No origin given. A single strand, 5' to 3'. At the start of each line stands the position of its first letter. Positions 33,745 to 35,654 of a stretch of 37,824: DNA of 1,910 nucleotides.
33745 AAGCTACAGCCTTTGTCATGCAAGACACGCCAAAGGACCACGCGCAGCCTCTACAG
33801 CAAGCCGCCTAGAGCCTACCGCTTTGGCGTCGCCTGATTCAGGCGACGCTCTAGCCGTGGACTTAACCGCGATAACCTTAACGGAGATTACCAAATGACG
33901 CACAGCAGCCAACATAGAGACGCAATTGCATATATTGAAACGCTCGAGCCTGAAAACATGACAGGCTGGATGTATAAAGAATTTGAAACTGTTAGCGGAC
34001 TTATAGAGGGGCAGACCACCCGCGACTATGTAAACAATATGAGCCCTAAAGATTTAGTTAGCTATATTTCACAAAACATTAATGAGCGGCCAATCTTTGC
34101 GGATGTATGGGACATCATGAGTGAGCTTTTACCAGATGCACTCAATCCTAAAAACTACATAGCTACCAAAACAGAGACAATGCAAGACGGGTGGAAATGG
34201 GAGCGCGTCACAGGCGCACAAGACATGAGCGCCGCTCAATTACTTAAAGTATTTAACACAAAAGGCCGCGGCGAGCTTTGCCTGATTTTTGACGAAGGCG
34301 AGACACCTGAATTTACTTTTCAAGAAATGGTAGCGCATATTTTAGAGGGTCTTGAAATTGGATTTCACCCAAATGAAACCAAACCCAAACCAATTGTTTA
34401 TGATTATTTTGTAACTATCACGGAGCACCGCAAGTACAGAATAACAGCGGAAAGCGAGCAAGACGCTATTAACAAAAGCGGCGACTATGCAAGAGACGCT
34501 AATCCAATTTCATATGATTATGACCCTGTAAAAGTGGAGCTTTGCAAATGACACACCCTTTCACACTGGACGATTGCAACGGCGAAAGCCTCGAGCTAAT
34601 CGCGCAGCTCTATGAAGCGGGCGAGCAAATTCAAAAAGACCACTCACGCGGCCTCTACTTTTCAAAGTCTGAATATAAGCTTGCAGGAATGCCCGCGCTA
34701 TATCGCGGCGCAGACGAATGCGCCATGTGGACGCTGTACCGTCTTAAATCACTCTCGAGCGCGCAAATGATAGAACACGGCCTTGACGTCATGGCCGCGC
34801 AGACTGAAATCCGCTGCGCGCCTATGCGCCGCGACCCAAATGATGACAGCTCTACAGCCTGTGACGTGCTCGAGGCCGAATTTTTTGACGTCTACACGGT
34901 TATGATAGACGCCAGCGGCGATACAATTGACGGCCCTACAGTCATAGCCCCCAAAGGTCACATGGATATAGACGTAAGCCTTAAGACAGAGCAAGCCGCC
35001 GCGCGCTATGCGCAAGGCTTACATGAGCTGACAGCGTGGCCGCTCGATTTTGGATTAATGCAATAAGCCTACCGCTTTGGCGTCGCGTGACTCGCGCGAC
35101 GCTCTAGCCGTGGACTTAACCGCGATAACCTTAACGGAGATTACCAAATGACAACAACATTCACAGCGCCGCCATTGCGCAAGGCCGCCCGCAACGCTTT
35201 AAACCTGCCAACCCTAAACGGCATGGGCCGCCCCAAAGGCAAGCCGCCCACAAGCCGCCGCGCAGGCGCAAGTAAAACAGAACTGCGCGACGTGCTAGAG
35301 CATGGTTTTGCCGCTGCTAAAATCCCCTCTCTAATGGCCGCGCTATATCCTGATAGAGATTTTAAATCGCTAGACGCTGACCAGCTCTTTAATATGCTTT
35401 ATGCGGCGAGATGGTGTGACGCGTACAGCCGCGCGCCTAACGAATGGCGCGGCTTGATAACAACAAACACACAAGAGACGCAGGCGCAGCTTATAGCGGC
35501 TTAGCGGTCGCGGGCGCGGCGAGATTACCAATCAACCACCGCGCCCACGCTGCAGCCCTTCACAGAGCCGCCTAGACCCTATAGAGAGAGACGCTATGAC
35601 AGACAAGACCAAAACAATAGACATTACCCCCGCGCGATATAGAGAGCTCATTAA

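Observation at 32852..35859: ArdC-led operon closed by a small HTH gene: an acr/aca-like anti-defence locus with two strongly acidic orphan proteins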

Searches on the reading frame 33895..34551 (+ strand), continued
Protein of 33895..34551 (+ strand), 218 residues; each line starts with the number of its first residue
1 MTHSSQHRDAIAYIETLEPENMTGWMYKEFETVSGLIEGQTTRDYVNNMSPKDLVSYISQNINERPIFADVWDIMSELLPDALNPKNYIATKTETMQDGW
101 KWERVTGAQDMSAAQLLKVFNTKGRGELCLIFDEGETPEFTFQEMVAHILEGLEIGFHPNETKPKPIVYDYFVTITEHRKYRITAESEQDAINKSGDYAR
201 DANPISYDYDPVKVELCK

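Call 85: fold_search(model_id=the predicted structure, library=viral)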
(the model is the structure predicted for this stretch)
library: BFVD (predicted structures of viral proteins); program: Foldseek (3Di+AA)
matches with E <= 10: 272; with E <= 0.001: 0
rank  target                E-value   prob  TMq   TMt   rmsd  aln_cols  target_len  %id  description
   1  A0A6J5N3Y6            1.5e-01  0.99  0.23  0.61   2.9        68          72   20  Uncharacterized protein [uncultured Caudovirales phage]
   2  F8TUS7                2.0e-01  0.06  0.14  0.06  21.2       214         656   14  (no name in the UniProt tables at hand)
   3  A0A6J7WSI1            2.2e-01  0.99  0.20  0.63   2.5        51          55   24  Uncharacterized protein [uncultured Caudovirales phage]
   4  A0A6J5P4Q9            2.6e-01  0.96  0.17  0.42   3.7        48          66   25  Uncharacterized protein [uncultured Caudovirales phage]
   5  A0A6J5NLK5            4.7e-01  0.69  0.15  0.40   5.0        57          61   14  Uncharacterized protein [uncultured Caudovirales phage]
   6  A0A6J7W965            5.0e-01  0.84  0.19  0.45   3.9        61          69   30  Uncharacterized protein [uncultured Caudovirales phage]
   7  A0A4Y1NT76            5.0e-01  0.57  0.14  0.41   6.2        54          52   20  (no name in the UniProt tables at hand)
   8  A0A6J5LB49            5.3e-01  0.10  0.19  0.20  16.0       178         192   11  Uncharacterized protein [uncultured Caudovirales phage]
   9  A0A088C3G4            6.0e-01  0.44  0.14  0.29   7.4        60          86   18  (no name in the UniProt tables at hand)
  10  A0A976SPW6            7.1e-01  0.77  0.18  0.48   4.7        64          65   22  (no name in the UniProt tables at hand)
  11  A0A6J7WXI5            7.6e-01  0.80  0.20  0.32   3.7        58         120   17  Uncharacterized protein [uncultured Caudovirales phage]
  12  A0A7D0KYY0            7.6e-01  0.10  0.12  0.20  13.1       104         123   12  (no name in the UniProt tables at hand)
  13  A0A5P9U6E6            7.6e-01  0.08  0.12  0.14  12.3        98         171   17  (no name in the UniProt tables at hand)
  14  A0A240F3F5            7.6e-01  0.06  0.17  0.16  22.2       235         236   11  (no name in the UniProt tables at hand)
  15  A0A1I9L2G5            7.6e-01  0.05  0.09  0.11  16.9       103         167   14  Uncharacterized protein [Xanthomonas phage XAJ2]
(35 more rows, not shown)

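Call 100: find_encoding_contigs(protein=P0006, flank=8000, max_places=3)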
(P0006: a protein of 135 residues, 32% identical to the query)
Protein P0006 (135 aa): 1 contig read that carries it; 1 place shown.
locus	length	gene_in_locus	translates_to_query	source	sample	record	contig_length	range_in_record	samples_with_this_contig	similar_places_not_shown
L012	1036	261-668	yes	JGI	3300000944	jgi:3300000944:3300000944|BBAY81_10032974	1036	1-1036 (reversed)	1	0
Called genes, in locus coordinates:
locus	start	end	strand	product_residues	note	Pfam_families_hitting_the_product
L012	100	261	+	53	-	-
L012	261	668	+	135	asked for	-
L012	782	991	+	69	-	-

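Call 101: find_encoding_contigs(protein=P0008, flank=8000, max_places=3)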
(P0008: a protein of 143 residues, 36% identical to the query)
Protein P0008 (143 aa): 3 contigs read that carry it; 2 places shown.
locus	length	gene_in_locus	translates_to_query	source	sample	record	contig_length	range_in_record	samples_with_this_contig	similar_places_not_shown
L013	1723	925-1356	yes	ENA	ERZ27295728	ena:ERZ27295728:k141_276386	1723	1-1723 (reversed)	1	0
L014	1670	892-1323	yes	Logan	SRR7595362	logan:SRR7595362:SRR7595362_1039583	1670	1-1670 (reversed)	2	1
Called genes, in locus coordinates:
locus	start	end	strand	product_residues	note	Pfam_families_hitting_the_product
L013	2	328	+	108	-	?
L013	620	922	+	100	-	-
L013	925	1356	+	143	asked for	-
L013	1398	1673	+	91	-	-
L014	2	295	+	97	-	?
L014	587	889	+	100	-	-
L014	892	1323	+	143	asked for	-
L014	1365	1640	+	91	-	-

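Call 102: search_protein_families(library=phrogs, proteins=[L007:7266-7763:-, L007:8685-8927:+, L007:9641-9979:+, L007:11042-11533:+, L007:12906-13337:+, L007:13571-13927:+, L007:13924-14304:+, L007:14535-14924:+, L006:185-640:+, L006:1175-1810:+], max_evalue=0.01)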
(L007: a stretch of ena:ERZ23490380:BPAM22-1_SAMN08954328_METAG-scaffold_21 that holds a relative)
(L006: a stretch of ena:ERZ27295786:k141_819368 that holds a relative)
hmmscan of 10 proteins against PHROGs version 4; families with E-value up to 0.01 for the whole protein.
L007:7266-7763:- (165 aa): 0 families

L007:8685-8927:+ (80 aa): 0 families

L007:9641-9979:+ (112 aa): 0 families

L007:11042-11533:+ (163 aa): 0 families

L007:12906-13337:+ (143 aa): 0 families

L007:13571-13927:+ (118 aa): 0 families

L007:13924-14304:+ (126 aa): 2 families
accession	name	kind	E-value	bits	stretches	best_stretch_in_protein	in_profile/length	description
phrog_599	-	moron, auxiliary metabolic gene and host takeover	4e-07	31.4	1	6-67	68-136/262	Lar-like restriction alleviation protein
phrog_10675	-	unknown function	0.0062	17.7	1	14-98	7-94/98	-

L007:14535-14924:+ (129 aa): 0 families

L006:185-640:+ (151 aa): 0 families

L006:1175-1810:+ (211 aa): 0 families

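Call 104: search_solved_structures(query=A1, max_evalue=10, show_alignments=2)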
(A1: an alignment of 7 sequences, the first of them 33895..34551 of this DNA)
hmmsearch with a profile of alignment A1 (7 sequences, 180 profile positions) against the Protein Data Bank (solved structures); distinct sequences matched with E-value up to 10: 1.
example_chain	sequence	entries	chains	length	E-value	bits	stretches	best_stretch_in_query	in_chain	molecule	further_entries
5bu6_A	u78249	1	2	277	0.73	13.1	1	26-67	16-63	BpsB (PgaB), Poly-beta-1,6-N-acetyl-D-glucosamine N-deacetylase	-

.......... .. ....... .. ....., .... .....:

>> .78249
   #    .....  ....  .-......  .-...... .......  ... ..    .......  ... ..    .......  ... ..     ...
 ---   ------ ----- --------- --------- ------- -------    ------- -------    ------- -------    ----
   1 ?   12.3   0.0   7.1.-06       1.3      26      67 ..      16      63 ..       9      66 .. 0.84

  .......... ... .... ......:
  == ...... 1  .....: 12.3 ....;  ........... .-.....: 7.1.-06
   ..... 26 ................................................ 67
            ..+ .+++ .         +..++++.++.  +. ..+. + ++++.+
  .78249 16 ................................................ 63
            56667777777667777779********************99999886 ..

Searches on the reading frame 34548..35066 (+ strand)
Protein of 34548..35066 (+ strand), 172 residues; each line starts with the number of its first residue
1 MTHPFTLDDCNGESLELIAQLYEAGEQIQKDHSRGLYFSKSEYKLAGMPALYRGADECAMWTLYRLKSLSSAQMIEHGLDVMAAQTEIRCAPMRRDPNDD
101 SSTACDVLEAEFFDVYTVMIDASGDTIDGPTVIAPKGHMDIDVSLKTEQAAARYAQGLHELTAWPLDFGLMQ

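Call 5: search_protein_families(library=pfam, proteins=[window:34548-35066:+], max_evalue=0.1)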
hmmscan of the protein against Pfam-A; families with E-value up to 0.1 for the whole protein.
window:34548-35066:+ (172 aa): 0 families

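Call 6: search_protein_families(library=phrogs, proteins=[window:34548-35066:+], max_evalue=0.1)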
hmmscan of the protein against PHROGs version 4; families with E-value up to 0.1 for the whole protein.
window:34548-35066:+ (172 aa): 0 families

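Call 19: find_homologous_proteins(query=window:34548-35066:+, max_evalue=0.01)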
Query window:34548-35066:+ (172 aa): 1 proteins with E <= 0.01 among 112 candidates.
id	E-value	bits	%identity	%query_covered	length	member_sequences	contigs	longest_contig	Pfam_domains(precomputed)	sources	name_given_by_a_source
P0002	1.5e-111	388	100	100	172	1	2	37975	-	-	-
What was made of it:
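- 34548..35066 (+): orf172: an acidic (pI 4.49) protein with no detectable relatives. Its start overlaps the orf218 stop (ATGA). Only itself was found among 5.8 billion clusters (call 19).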

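Call 20: find_encoding_contigs(protein=window:34548-35066:+, flank=10000, max_places=6)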
Protein window:34548-35066:+ (172 aa): 3 contigs read that carry it; 2 places shown.
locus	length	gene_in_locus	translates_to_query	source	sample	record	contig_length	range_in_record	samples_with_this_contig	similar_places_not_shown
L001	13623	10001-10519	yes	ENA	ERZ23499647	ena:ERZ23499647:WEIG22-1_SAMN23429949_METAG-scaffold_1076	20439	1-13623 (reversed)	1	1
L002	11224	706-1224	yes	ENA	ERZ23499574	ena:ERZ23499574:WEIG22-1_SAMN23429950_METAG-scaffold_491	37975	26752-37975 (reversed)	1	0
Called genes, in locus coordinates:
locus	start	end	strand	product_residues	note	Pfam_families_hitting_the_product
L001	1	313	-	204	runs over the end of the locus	-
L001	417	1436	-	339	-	PF19821:Phage_capsid_2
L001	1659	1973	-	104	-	-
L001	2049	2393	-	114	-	-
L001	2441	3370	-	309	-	-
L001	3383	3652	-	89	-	-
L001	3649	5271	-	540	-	PF12236:Head-tail_con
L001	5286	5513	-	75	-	-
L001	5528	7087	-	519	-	-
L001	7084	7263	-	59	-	-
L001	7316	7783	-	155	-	-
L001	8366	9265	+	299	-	PF08401:ArdcN, PF18818:MPTase-PolyVal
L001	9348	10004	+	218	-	-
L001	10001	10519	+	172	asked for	-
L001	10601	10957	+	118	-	-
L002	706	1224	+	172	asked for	-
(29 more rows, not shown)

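Call 22: search_protein_families(library=pfam, proteins=[window:34548-35066:+], max_evalue=10)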
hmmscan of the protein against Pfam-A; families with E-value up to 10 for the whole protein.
window:34548-35066:+ (172 aa): 0 families

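Call 32: search_solved_structures(query=window:34548-35066:+, max_evalue=10, show_alignments=2)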
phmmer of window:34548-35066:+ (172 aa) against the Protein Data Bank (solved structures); distinct sequences matched with E-value up to 10: 2.
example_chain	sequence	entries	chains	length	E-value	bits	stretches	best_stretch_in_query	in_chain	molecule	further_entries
9y6s_7F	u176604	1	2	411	0.78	13.1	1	50-111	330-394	Ankyrin/TPR repeat protein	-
7u56_A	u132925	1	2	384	1.5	12.1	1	85-138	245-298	D-alanine--D-alanine ligase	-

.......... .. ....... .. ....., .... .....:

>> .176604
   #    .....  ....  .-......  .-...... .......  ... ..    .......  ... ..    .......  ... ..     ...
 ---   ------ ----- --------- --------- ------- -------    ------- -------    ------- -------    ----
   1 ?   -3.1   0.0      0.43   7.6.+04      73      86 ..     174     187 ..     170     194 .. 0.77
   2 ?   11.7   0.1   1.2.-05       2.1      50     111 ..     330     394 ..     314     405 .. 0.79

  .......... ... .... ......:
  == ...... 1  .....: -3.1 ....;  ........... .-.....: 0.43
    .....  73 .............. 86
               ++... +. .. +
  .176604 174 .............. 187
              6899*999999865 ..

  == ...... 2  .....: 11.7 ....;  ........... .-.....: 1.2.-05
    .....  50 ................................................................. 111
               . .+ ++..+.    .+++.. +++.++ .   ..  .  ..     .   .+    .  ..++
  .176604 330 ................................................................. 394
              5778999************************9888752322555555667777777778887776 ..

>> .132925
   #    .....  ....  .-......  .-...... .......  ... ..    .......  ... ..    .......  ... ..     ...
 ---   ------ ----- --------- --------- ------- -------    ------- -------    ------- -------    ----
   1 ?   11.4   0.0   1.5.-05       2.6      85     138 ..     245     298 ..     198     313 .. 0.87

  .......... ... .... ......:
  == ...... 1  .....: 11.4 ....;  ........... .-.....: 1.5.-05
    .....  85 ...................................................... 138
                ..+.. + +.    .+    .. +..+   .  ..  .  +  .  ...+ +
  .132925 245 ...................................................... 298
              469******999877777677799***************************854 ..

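Call 34: search_protein_families(library=padloc, proteins=[window:34548-35066:+], max_evalue=1)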
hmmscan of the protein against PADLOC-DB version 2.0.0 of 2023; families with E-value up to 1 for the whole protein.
window:34548-35066:+ (172 aa): 0 families

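Call 35: search_protein_families(library=ncbifam, proteins=[window:34548-35066:+], max_evalue=1)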
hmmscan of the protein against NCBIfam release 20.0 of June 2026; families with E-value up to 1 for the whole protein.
window:34548-35066:+ (172 aa): 0 families

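Call 88: search_dna_similar(query=window:34548-35066:+, collection=phages, mode=protein, max_evalue=0.1, max_rows=10)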
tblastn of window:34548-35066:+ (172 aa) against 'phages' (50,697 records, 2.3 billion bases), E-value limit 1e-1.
No match.
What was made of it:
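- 34548..35066 (+): No hit in PDB, the family libraries or 50,697 phage records (calls 5, 6, 32, 88).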

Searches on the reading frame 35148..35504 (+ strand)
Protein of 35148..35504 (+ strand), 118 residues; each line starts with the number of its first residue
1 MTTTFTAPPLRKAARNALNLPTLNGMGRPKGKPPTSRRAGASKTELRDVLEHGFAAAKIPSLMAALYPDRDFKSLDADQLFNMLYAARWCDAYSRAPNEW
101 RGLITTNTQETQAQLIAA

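Call 5: search_protein_families(library=pfam, proteins=[window:35148-35504:+], max_evalue=0.1)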
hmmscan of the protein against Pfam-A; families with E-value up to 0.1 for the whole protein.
window:35148-35504:+ (118 aa): 1 family
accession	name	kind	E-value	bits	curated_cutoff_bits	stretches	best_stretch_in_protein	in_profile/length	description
PF02627.25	CMD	-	0.015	15.7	23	1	36-66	49-79/84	Carboxymuconolactone decarboxylase family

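Call 6: search_protein_families(library=phrogs, proteins=[window:35148-35504:+], max_evalue=0.1)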
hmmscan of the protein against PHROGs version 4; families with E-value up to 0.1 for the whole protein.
window:35148-35504:+ (118 aa): 0 families

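Call 22: search_protein_families(library=pfam, proteins=[window:35148-35504:+], max_evalue=10)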
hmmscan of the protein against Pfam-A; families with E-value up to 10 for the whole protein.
window:35148-35504:+ (118 aa): 1 family
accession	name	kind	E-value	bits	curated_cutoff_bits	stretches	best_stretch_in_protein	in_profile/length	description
PF02627.25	CMD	-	0.015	15.7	23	1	36-66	49-79/84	Carboxymuconolactone decarboxylase family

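Call 30: search_solved_structures(query=window:35148-35504:+, max_evalue=10, show_alignments=2)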
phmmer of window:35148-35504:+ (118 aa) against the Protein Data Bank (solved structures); distinct sequences matched with E-value up to 10: 0.

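Call 34: search_protein_families(library=padloc, proteins=[window:35148-35504:+], max_evalue=1)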
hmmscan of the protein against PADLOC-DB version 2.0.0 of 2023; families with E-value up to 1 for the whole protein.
window:35148-35504:+ (118 aa): 0 families

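Call 35: search_protein_families(library=ncbifam, proteins=[window:35148-35504:+], max_evalue=1)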
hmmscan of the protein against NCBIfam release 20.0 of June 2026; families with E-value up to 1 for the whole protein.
window:35148-35504:+ (118 aa): 0 families

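Call 89: search_dna_similar(query=window:35148-35504:+, collection=phages, mode=protein, max_evalue=0.1, max_rows=10)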
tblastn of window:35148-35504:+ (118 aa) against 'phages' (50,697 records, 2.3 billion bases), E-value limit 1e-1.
No match.
